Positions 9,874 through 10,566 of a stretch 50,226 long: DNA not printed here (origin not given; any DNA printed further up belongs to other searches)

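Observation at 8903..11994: Three paralogous coiled-coil genes, each with its own copy of a ~95-bp promoter/leader module, showing mosaic (cassette-like) nucleotide conservation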

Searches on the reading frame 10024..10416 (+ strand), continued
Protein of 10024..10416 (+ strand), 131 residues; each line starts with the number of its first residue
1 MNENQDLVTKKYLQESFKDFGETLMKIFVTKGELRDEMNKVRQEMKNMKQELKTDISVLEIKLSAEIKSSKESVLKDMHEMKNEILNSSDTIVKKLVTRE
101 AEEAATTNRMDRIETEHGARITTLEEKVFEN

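Call 48: find_encoding_contigs(protein=P0060, flank=10000)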
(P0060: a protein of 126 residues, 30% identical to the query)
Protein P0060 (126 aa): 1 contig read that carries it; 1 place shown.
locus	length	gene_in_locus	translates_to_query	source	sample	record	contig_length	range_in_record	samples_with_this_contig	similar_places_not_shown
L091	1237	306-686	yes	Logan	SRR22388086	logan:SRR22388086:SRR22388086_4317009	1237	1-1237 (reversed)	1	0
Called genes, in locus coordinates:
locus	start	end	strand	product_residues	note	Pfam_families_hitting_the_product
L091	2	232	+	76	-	?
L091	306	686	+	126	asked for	-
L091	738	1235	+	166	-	?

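Call 53: search_protein_families(library=pfam, proteins=[L090:2087-3736:+, L090:4621-6270:+, L090:414-1160:+, L088:1088-2143:+, L088:3-617:+, L086:174-602:+, L086:703-1077:+, L087:924-1256:-, L091:738-1235:+], max_evalue=0.001)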
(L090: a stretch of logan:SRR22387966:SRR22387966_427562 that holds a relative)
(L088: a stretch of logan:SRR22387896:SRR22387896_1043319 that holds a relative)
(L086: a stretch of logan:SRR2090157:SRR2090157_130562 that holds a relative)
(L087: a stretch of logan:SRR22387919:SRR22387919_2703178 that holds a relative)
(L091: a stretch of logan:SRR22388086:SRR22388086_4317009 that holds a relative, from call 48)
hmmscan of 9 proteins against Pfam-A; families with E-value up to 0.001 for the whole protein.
L090:2087-3736:+ (550 aa): 0 families

L090:4621-6270:+ (550 aa): 0 families

L090:414-1160:+ (249 aa): 0 families

L088:1088-2143:+ (352 aa): 2 families
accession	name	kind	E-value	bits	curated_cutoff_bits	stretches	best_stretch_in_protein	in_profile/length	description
PF02739.22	5_3_exonuc_N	-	1.5e-54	184.6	34.3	1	7-174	1-163/164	5'-3' exonuclease, N-terminal resolvase-like domain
PF01367.25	5_3_exonuc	-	5.9e-33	113.7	40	1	178-276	2-96/97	5'-3' exonuclease, C-terminal SAM fold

L088:3-617:+ (205 aa): 0 families

L086:174-602:+ (143 aa): 0 families

L086:703-1077:+ (125 aa): 0 families

L087:924-1256:- (110 aa): 0 families

L091:738-1235:+ (166 aa): 1 family
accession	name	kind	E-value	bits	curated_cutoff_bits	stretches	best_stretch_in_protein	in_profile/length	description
PF02739.22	5_3_exonuc_N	-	2.2e-53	180.8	34.3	1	7-155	1-147/164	5'-3' exonuclease, N-terminal resolvase-like domain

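Call 56: find_related_loci(query=A4, collection=viral_contigs, flank=5000)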
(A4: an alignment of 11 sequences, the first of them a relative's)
Query A4 (131 aa) in viral_contigs; peptide patterns used: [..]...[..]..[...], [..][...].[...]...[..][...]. (x = any residue, [..] = any of these).
50 stretches matched a pattern, but none encodes a relative of the query by tblastn (E <= 1e-3).
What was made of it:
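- On XhlA (PF10779): No viral relatives (call 56).
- No relative is found in 2.9 million viral contigs (call 56).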

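Call 63: predict_structure(alignment_id=A4)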
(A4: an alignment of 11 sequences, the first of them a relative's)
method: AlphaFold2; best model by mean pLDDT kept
length: 131 residues; sequences in the alignment: 11
mean_pLDDT: 87.7   pTM: 0.41
mean pLDDT of the five models: 87.7, 86.9, 86.3, 84.8, 83.5
residues with pLDDT >= 90: 70; 70-90: 51; 50-70: 10; < 50: 0
segments of 3 or more residues with pLDDT < 50: none
pLDDT, mean of each block of 10 residues (from residue 1): 63 85 76 88 95 97 97 96 94 93 91 86 84 67
secondary structure, 60 per line:
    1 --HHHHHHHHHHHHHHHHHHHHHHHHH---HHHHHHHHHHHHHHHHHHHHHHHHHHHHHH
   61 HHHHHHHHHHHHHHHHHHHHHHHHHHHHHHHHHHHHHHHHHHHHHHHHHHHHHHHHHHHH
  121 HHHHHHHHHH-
elements in order: H3-27 H31-130
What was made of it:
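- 10024..10419 (+): Paralog 2 (131 aa): a recombinant, p3-like at the 5' end (perfect 47 nt at 10045-10091) and p1-like from about 10195 to 10401. AlphaFold2 pLDDT 87.7, with a single helix break at F28-V29-T30 (call 63).
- The N-terminal motif of p2 and p3 (LVTKKY) has Y where the consensus has D/E, and AlphaFold did not break the helix there (call 63).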

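Call 64: search_solved_structures(query=A4, max_evalue=5, show_alignments=4)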
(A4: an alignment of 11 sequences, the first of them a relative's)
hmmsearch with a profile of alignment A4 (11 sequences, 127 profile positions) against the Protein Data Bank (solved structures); distinct sequences matched with E-value up to 5: 18.
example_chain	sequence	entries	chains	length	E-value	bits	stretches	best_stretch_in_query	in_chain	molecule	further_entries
9e78_0c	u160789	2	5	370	0.052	16.9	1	20-124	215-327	CFAP106B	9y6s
4ons_A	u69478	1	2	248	0.072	16.5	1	18-72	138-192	Catenin alpha-2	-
4p9t_A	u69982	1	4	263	0.089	16.2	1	18-72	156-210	Catenin alpha-2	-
9dnc_A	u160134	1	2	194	0.2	15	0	46-82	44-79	Transcriptional regulator RamR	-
3b1s_A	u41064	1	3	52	0.21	15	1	48-84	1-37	Flagellar biosynthetic protein flhB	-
9sob_V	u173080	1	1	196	0.22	14.9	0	55-95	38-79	Nuclear pore complex protein NUP214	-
9dnk_A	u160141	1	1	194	0.24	14.7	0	46-79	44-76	Engineered RamR Variant R2.1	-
9dnl_A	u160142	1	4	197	0.56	13.6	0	46-82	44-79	Engineered RamR variant R2.2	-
8rd8_FG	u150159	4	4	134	0.62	13.4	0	67-101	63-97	Small ribosomal subunit protein bS6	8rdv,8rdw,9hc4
9dn8_A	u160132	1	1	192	0.66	13.3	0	46-82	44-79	Transcriptional regulator RamR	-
9gtv_A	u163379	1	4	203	0.9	12.9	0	46-83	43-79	Transcriptional regulator RamR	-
3vvx_A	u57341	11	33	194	0.91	12.9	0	46-82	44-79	Putative regulatory protein | Regulatory protein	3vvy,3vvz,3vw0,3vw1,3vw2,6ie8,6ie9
9dn9_B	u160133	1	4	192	1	12.7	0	46-82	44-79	Transcriptional regulator RamR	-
9low_A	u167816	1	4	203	1.1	12.6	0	46-82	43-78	Putative regulatory protein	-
9dnh_A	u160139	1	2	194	1.1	12.6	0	46-82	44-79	Engineered RamR variant D2.3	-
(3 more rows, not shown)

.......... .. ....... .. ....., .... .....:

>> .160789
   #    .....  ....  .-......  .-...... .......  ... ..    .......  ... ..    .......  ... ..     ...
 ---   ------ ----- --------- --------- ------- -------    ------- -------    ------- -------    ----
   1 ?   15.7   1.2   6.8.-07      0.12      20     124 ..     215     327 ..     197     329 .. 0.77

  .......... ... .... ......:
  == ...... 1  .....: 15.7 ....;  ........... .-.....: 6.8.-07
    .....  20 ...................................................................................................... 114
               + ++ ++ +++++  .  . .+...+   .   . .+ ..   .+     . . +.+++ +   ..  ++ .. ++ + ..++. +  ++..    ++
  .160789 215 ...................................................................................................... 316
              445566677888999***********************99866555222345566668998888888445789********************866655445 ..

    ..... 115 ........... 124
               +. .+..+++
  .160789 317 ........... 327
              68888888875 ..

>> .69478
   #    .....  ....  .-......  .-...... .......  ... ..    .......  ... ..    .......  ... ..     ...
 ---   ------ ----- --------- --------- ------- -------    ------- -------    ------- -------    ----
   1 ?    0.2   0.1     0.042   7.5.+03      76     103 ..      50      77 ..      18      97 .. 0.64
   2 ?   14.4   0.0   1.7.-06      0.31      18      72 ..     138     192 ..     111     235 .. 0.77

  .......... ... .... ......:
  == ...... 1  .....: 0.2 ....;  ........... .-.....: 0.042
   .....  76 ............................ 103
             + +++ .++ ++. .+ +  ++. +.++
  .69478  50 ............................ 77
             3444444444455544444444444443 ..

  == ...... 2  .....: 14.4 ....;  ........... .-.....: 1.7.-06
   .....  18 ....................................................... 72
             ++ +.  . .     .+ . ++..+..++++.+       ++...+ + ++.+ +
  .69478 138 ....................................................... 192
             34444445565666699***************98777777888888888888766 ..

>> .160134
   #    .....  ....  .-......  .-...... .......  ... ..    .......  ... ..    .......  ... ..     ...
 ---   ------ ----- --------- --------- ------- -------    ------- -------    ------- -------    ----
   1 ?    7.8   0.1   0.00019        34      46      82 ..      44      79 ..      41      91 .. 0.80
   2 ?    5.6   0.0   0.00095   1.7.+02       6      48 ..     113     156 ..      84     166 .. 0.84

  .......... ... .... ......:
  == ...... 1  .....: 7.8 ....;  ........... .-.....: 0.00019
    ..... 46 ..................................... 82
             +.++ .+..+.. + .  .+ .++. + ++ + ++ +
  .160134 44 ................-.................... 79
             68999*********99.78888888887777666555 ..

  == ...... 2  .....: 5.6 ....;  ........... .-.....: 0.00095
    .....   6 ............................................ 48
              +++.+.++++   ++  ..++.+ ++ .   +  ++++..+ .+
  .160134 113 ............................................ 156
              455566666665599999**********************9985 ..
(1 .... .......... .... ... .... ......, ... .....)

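Call 67: fold_search(model_id=the predicted structure, library=pdb)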
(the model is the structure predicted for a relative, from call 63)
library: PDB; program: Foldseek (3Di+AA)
matches with E <= 10: 0; with E <= 0.001: 0
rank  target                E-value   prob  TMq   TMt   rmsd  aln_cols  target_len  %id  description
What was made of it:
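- Tried and rejected: Foldseek of the model against the PDB gave 0 hits, as expected for a single long helix (call 67).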

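Call 72: find_encoding_contigs(protein=P0004, flank=6000, max_places=10)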
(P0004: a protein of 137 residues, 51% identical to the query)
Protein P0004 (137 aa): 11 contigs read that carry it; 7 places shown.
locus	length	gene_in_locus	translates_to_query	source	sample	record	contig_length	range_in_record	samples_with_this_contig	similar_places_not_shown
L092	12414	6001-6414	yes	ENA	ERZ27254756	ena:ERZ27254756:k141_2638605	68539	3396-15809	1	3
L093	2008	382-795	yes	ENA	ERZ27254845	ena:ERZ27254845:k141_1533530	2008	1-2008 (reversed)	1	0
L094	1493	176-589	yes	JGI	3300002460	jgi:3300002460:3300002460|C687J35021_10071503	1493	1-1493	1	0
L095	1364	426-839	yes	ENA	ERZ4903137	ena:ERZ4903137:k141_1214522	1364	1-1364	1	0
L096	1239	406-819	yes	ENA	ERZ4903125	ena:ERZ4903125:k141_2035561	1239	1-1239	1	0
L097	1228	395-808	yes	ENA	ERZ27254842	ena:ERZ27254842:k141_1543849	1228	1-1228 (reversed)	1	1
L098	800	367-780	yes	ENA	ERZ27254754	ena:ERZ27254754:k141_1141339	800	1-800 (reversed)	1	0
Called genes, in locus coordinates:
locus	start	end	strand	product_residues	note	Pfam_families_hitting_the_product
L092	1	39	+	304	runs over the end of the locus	-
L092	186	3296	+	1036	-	PF00133:tRNA-synt_1, PF01921:tRNA-synt_1f (weak), PF09334:tRNA-synt_1g (weak), PF08264:Anticodon_1, PF19302:DUF5915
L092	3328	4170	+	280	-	-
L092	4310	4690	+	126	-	-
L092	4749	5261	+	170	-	-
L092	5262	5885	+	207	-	PF00702:Hydrolase, PF13419:HAD_2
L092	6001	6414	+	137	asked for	-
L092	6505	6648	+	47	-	-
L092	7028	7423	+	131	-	-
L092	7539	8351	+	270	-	PF13489:Methyltransf_23, PF13847:Methyltransf_31, PF08241:Methyltransf_11, PF08242:Methyltransf_12, PF13649:Methyltransf_25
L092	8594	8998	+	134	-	-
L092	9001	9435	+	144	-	PF04677:CwfJ_C_1 (weak), PF11969:DcpS_C, PF01230:HIT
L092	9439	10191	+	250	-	PF08713:DNA_alkylation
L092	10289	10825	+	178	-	PF00293:NUDIX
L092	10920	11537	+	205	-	PF12146:Hydrolase_4 (faint)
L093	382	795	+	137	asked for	-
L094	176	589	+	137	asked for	-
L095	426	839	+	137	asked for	-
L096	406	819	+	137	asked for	-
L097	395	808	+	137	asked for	-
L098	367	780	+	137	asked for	-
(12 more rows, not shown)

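Call 79: list_cluster_members(proteins=[P0008, P0009, P0010, P0011, P0013, P0016, P0017, P0020, P0025, P0029])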
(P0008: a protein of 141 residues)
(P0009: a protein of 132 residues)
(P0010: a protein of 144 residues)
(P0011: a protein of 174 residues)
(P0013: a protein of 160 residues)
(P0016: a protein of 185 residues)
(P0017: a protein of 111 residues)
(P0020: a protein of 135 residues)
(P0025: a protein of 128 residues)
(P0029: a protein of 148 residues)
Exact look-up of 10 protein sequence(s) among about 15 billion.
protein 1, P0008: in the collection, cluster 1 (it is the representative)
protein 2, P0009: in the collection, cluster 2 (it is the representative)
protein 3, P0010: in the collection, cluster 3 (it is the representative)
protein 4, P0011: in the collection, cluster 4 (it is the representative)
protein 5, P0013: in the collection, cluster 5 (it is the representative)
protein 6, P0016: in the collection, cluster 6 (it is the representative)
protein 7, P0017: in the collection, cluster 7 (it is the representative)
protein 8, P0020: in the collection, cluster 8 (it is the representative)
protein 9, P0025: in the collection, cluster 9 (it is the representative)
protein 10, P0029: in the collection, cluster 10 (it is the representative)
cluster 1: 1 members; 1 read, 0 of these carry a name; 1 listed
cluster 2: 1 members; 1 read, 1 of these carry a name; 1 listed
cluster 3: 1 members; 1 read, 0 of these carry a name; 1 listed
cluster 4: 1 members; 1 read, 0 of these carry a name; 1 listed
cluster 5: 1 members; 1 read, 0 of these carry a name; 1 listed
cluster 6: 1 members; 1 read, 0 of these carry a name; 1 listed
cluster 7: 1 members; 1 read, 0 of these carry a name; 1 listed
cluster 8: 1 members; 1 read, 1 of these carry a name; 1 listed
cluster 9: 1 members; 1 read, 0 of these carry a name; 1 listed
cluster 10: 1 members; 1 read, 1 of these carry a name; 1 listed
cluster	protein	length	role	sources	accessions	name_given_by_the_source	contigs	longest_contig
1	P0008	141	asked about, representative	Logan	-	-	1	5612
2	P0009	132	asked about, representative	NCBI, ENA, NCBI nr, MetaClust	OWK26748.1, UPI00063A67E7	MAG: hypothetical protein US76_03440 [Parcubacteria group bacterium GW2011_GWA2_38_13b] | status=active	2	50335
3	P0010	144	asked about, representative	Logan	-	-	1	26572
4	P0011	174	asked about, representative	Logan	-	-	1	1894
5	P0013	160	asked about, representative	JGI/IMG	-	-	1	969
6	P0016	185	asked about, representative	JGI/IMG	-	-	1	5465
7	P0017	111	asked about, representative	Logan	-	-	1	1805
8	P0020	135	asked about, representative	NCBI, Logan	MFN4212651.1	MAG: hypothetical protein ACK4FL_01645 [Microgenomates group bacterium]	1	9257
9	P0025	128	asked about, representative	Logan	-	-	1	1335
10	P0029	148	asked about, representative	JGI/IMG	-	hypothetical protein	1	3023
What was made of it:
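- Broader relatives are 'hypothetical proteins' of Parcubacteria and Microgenomates (call 79).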

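Call 81: find_homologous_proteins(query=A6, max_evalue=0.001)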
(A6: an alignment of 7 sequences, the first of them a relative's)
Query A6 (7 sequences) (141 aa, profile of the alignment): 8 proteins with E <= 0.001 among 7390 candidates.
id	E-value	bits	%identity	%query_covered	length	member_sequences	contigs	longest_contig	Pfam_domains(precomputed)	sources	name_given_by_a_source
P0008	3.3e-49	184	100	100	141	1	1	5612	-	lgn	-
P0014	3.8e-47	178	43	56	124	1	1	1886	-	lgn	-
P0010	2.7e-46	175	38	60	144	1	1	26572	-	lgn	-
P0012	1.6e-42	163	52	62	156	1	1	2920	-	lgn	-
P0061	1.4e-39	153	52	62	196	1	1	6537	-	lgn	-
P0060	5.9e-33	132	38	72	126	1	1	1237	-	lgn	-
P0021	4.0e-32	129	42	72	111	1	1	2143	-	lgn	-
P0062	7.8e-6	44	41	49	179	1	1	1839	-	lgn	-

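Call 82: find_encoding_contigs(protein=P0010, flank=10000)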
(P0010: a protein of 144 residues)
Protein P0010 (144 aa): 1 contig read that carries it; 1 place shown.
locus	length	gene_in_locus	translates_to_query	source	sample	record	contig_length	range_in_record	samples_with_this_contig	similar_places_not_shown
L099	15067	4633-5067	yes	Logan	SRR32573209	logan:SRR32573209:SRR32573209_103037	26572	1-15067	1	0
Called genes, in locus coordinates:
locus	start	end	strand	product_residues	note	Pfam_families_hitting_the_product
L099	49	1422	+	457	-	PF00133:tRNA-synt_1 (faint), PF01406:tRNA-synt_1e, PF09334:tRNA-synt_1g, PF09190:DALR_2 (weak), PF23493:CysS_C (weak)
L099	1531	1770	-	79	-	-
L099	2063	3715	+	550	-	PF09852:DUF2079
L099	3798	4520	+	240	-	PF00535:Glycos_transf_2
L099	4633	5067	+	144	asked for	-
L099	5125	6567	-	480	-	-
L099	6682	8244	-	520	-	PF00221:Lyase_aromatic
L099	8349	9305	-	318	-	-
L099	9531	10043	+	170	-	PF18306:LDcluster4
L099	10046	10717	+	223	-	PF00702:Hydrolase, PF13419:HAD_2, PF13242:Hydrolase_like (weak)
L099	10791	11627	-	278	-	PF08282:Hydrolase_3 (weak)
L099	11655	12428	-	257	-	PF01048:PNP_UDP_1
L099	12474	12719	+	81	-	-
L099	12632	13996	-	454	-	PF00152:tRNA-synt_2 (faint), PF13393:tRNA-synt_His, PF00587:tRNA-synt_2b, PF03129:HGTP_anticodon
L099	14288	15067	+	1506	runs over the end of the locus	-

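Call 83: find_encoding_contigs(protein=P0008, flank=10000)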
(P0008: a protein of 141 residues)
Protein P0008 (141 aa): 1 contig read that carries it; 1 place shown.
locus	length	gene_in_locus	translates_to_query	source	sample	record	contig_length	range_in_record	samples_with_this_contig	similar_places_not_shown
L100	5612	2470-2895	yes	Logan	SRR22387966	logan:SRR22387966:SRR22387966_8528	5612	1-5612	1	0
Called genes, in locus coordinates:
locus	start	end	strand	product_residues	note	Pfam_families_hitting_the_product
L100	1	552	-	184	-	?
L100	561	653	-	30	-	-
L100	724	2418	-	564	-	-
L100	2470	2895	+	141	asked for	-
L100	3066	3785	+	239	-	-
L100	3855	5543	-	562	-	PF13451:zf_Tbcl (weak)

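Call 91: search_protein_families(library=padloc, proteins=[P0004, P0001, P0003, P0007, P0012], max_evalue=0.01)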
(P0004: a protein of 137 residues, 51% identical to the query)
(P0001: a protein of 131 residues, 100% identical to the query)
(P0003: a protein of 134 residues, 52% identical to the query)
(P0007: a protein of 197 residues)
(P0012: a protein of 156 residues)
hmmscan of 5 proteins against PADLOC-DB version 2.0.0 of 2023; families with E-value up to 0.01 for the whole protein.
P0004 (137 aa): 0 families

P0001 (131 aa): 1 family
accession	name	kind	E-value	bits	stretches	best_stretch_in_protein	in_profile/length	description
PDLC04059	PD-T4-6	-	0.0058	13.7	1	22-109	257-344/433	-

P0003 (134 aa): 1 family
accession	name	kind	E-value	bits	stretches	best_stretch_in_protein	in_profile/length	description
PDLC00507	JetC1|JetC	-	0.0081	12.5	1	8-116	708-813/1215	DUF3584 domain; MukB-like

P0007 (197 aa): 0 families

P0012 (156 aa): 0 families
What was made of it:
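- No PADLOC match is better than E 0.006 (call 91).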

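Call 97: predict_structure(alignment_id=A3)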
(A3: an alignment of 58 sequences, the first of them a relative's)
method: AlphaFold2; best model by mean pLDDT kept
length: 137 residues; sequences in the alignment: 58
mean_pLDDT: 88.6   pTM: 0.51
mean pLDDT of the five models: 88.6, 88.4, 87.4, 87.0, 85.9
residues with pLDDT >= 90: 86; 70-90: 34; 50-70: 17; < 50: 0
segments of 3 or more residues with pLDDT < 50: none
pLDDT, mean of each block of 10 residues (from residue 1): 70 80 64 77 92 86 95 98 98 98 99 97 93 93
secondary structure, 60 per line:
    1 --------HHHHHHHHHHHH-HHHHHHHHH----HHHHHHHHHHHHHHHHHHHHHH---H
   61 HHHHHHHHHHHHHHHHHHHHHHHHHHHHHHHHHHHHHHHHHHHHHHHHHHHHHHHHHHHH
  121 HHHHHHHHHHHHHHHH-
elements in order: H9-20 H22-30 H35-56 H60-136
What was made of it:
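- AlphaFold2 models (pLDDT 87.7 and 88.6) break the helix at FVT in p2 and at all four motifs in p1 (calls 63, 97).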
